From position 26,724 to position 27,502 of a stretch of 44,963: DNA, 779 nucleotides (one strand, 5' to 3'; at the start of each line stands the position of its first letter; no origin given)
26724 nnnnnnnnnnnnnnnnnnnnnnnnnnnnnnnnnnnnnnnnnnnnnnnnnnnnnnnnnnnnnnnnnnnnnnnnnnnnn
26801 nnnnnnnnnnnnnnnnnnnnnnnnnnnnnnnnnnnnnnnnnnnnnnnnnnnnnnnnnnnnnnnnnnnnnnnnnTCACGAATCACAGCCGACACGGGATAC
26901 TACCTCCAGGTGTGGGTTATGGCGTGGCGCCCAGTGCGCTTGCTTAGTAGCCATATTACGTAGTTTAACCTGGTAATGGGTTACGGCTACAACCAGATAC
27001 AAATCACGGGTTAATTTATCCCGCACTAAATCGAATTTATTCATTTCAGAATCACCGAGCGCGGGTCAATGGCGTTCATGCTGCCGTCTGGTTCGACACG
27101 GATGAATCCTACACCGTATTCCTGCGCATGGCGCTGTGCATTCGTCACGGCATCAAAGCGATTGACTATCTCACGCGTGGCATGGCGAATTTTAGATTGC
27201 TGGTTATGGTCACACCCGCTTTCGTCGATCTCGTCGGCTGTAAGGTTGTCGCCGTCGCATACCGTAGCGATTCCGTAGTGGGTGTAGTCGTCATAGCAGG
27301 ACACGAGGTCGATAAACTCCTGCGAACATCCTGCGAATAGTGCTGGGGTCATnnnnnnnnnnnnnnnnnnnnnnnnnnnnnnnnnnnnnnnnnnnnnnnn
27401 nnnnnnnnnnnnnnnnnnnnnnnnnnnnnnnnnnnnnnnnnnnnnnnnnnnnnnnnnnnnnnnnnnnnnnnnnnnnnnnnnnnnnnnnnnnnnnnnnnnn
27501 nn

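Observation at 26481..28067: Five tightly coupled small leftward genes of unknown function, two with identical translation-initiation regions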

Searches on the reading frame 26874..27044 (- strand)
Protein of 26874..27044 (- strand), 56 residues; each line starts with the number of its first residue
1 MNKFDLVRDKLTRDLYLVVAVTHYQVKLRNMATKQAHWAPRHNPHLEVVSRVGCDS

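Call 8: search_protein_families(library=phrogs, proteins=[window:26874-27044:-], max_evalue=0.01)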
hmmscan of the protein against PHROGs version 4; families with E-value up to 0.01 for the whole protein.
window:26874-27044:- (56 aa): 0 families

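Call 9: search_protein_families(library=pfam, proteins=[window:26874-27044:-], max_evalue=1)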
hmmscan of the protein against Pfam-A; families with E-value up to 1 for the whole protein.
window:26874-27044:- (56 aa): 0 families

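Call 31: search_protein_families(library=ncbifam, proteins=[window:26874-27044:-], max_evalue=1)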
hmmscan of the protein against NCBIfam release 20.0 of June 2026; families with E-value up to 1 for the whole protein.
window:26874-27044:- (56 aa): 0 families

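Call 35: search_dna_similar(query=window:26877-27044:-, collection=phages, mode=protein, max_rows=40, max_evalue=0.001)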
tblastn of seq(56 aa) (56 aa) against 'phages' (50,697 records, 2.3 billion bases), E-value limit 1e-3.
Records with a match: 10; places in all: 10; records where one place covers at least 80% of the query: 10.
Best place of each record, by identity: 95-99% 8; 90-95% 2.
By first word of the organism name: Escherichia 10.
By host as written in the record: Escherichia coli 3; Escherichia coli K-12 MG1655 2; Escherichia coli K-12 2; Escherichia coli K-12 MG1655 del pstSCAB-phoU::kan 2; Escherichia sp. 1.
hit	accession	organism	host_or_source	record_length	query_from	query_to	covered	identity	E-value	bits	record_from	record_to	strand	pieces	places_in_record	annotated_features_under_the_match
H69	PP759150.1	Escherichia phage HH3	Escherichia sp.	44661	1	56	100%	98.2%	5e-31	117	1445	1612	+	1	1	hypothetical protein (x2)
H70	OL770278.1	Escherichia phage vB_EcoD_Opt212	Escherichia coli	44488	1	56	100%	98.2%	7e-31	116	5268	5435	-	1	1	hypothetical protein (x3)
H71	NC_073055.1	Escherichia phage vB_EcoD_Opt212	Escherichia coli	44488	1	56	100%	98.2%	7e-31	116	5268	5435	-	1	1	hypothetical protein (x3)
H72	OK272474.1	Escherichia phage JLBYU60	Escherichia coli K-12 MG1655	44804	1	56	100%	98.2%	7e-31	116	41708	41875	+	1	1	hypothetical protein (x2)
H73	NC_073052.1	Escherichia phage JLBYU60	Escherichia coli K-12 MG1655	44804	1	56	100%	98.2%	7e-31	116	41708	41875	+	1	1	hypothetical protein (x2)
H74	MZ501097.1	Escherichia phage PaulFeyerabend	Escherichia coli K-12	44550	1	56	100%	98.2%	1e-30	116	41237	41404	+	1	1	hypothetical protein (x2)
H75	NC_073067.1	Escherichia phage PaulFeyerabend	Escherichia coli K-12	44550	1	56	100%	98.2%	1e-30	116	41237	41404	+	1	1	hypothetical protein (x2)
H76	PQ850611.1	Escherichia phage JohannBuxtorf_Bas84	Escherichia coli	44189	1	56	100%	96.4%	3e-30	115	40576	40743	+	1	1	hypothetical protein (x2)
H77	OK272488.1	Escherichia phage JLBYU37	Escherichia coli K-12 MG1655 del ...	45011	1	56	100%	94.6%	1e-29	113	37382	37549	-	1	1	hypothetical protein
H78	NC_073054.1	Escherichia phage JLBYU37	Escherichia coli K-12 MG1655 del ...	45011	1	56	100%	94.6%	1e-29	113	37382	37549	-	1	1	hypothetical protein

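Call 46: get_annotated_region(hit=H69, flank=2500)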
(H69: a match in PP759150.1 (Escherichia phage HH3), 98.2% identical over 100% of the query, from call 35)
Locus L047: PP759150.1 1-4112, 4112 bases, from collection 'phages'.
description: Escherichia phage HH3, complete genome.
organism: Escherichia phage HH3 (NCBI taxid 3144834)
taxonomy: Viruses; Duplodnaviria; Heunggongvirae; Uroviricota; Caudoviricetes; Dhillonvirus
host: Escherichia sp.; source: -; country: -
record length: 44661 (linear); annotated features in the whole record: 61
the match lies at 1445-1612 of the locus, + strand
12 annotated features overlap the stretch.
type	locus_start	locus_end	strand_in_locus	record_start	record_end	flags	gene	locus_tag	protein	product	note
CDS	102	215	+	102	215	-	-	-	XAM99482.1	hypothetical protein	-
CDS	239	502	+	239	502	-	-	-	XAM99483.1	hypothetical protein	-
CDS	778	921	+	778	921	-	-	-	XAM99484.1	hypothetical protein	-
CDS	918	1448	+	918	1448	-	-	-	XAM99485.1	hypothetical protein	-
CDS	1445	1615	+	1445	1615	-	-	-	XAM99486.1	hypothetical protein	-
CDS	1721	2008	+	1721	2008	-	-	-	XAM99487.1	hypothetical protein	-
CDS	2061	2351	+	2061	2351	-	-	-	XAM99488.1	holin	-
CDS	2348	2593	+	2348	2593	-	-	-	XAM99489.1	holin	-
CDS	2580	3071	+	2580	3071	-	-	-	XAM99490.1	lysozyme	-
CDS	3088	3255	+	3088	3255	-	-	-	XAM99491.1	major tail protein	-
CDS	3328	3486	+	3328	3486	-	-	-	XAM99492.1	hypothetical protein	-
CDS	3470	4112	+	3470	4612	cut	-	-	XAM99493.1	DNA repair exonuclease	-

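Call 47: get_annotated_region(hit=H76, flank=2500)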
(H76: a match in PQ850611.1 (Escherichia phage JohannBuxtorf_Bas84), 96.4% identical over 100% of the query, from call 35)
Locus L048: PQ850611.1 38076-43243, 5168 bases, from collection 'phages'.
description: Escherichia phage JohannBuxtorf_Bas84, complete genome.
organism: Escherichia phage JohannBuxtorf_Bas84 (NCBI taxid 3398419)
taxonomy: Viruses; Duplodnaviria; Heunggongvirae; Uroviricota; Caudoviricetes
host: Escherichia coli; source: Rhine water; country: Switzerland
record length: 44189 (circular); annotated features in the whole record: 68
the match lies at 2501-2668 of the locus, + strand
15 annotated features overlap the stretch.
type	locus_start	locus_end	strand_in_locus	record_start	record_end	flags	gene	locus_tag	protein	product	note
CDS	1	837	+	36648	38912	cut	-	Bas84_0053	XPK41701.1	replicative helicase-primase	RNA and nucleotide metabolism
CDS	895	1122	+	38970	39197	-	-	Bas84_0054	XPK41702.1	hypothetical protein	-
CDS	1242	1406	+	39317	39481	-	-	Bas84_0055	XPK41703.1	hypothetical protein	-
CDS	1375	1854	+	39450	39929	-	-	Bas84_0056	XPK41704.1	hypothetical protein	-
CDS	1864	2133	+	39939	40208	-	-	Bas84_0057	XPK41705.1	hypothetical protein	-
CDS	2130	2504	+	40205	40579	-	-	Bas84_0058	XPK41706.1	hypothetical protein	-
CDS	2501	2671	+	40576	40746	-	-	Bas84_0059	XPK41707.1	hypothetical protein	-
CDS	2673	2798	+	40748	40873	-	-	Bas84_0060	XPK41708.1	hypothetical protein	-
CDS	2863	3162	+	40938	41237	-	-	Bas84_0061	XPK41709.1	hypothetical protein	-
CDS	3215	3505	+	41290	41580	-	-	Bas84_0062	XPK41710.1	holin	lysis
CDS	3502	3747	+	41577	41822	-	-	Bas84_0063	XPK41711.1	holin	lysis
CDS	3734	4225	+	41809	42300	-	-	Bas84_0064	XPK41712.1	endolysin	lysis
CDS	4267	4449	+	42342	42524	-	-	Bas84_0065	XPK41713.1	hypothetical protein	-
CDS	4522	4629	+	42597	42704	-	-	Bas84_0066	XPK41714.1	hypothetical protein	-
CDS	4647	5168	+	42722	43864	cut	-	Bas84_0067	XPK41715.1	DNA repair exonuclease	RNA and nucleotide metabolism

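Call 48: get_annotated_region(hit=H77, flank=2500)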
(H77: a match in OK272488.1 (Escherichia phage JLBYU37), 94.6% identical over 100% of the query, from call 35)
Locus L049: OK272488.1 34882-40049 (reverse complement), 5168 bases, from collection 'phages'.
description: Escherichia phage JLBYU37, complete genome.
organism: Escherichia phage JLBYU37 (NCBI taxid 2894747)
taxonomy: Viruses; Duplodnaviria; Heunggongvirae; Uroviricota; Caudoviricetes; Dhillonvirus
host: Escherichia coli K-12 MG1655 del pstSCAB-phoU::kan; source: -; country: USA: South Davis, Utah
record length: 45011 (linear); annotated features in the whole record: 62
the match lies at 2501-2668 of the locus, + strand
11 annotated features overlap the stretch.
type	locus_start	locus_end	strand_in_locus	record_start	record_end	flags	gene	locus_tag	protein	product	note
CDS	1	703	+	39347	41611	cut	-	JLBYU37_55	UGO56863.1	putative DNA primase/helicase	-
CDS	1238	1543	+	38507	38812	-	-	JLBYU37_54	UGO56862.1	hypothetical protein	-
CDS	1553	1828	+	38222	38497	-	-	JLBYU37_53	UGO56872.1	hypothetical protein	-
CDS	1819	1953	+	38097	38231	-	-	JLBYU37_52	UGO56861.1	hypothetical protein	-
CDS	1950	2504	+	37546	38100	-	-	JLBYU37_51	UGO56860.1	hypothetical protein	-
CDS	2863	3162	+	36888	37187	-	-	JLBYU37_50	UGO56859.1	putative membrane protein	-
CDS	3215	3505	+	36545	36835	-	-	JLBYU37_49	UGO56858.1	putative holin-like class II protein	-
CDS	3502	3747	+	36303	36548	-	-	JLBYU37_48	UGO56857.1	putative holin-like class I protein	-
CDS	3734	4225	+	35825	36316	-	-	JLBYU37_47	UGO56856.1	putative lysozyme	-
CDS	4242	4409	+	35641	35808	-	-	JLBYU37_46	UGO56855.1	putative major tail protein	-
CDS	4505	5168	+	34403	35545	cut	-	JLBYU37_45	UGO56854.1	putative calcineurin-like phosphoesterase superfamily domain protein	-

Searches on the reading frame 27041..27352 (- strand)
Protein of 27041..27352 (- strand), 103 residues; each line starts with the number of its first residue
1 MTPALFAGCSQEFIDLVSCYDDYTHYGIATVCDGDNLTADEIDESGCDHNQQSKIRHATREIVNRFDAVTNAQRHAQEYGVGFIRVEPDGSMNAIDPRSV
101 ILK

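Call 8: search_protein_families(library=phrogs, proteins=[window:27041-27352:-], max_evalue=0.01)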
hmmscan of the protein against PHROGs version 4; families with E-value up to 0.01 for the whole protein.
window:27041-27352:- (103 aa): 3 families
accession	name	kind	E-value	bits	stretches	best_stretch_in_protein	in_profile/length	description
phrog_10243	-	unknown function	3.1e-25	90.2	1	49-103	130-184/184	-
phrog_27442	-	unknown function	7e-24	84.4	1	49-103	2-56/64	-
phrog_15977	-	unknown function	6.7e-17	62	1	1-45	1-45/47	-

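Call 9: search_protein_families(library=pfam, proteins=[window:27041-27352:-], max_evalue=1)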
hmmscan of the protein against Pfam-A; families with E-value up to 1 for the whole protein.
window:27041-27352:- (103 aa): 2 families
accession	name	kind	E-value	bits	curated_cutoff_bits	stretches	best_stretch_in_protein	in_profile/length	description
PF22691.2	Thiolase_C_1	-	0.11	12.7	28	0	7-31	31-55/144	Thiolase C-terminal domain-like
PF23048.1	SH3-A_UBE2O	-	0.12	13.5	24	1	15-91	5-83/95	UBE2O, N-terminal SH3-A domain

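Call 31: search_protein_families(library=ncbifam, proteins=[window:27041-27352:-], max_evalue=1)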
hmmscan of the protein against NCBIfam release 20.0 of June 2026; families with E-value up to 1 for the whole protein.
window:27041-27352:- (103 aa): 0 families

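Call 106: list_cluster_members(proteins=[window:27041-27352:-, window:27349-27501:-, window:26874-27044:-, window:26753-26893:-])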
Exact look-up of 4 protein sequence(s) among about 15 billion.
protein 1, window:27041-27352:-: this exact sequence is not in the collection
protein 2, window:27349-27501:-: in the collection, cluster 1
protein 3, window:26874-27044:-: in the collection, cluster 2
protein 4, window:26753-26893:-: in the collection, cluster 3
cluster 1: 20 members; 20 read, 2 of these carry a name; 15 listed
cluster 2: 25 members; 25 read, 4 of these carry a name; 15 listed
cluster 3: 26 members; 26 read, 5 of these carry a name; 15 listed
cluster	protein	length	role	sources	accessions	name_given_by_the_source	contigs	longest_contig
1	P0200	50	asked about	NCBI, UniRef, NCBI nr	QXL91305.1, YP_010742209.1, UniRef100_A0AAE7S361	hypothetical protein P9630_gp30 [Escherichia phage BF9] | Uncharacterized protein n=1 Tax=Escherichia phage BF9 TaxID=2835936 RepID=A0AAE7S361_9CAUD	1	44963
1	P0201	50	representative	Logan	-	-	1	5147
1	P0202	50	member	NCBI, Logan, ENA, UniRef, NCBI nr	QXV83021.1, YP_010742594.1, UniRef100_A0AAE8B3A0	hypothetical protein bas18_0055 [Escherichia phage Oekolampad] | Uncharacterized protein n=1 Tax=Escherichia phage Oekolampad TaxID=2851982 ... | hypothetical protein P9651_gp55 [Escherichia phage Oekolampad]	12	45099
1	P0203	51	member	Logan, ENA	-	-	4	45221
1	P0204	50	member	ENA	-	-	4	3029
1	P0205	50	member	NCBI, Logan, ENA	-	-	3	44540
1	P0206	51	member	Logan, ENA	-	-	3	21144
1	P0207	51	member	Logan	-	-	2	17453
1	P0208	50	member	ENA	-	-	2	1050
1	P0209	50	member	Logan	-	-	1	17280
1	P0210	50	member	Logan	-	-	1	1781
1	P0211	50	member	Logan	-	-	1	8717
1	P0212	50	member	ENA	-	-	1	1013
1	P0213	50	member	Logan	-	-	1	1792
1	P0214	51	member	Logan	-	-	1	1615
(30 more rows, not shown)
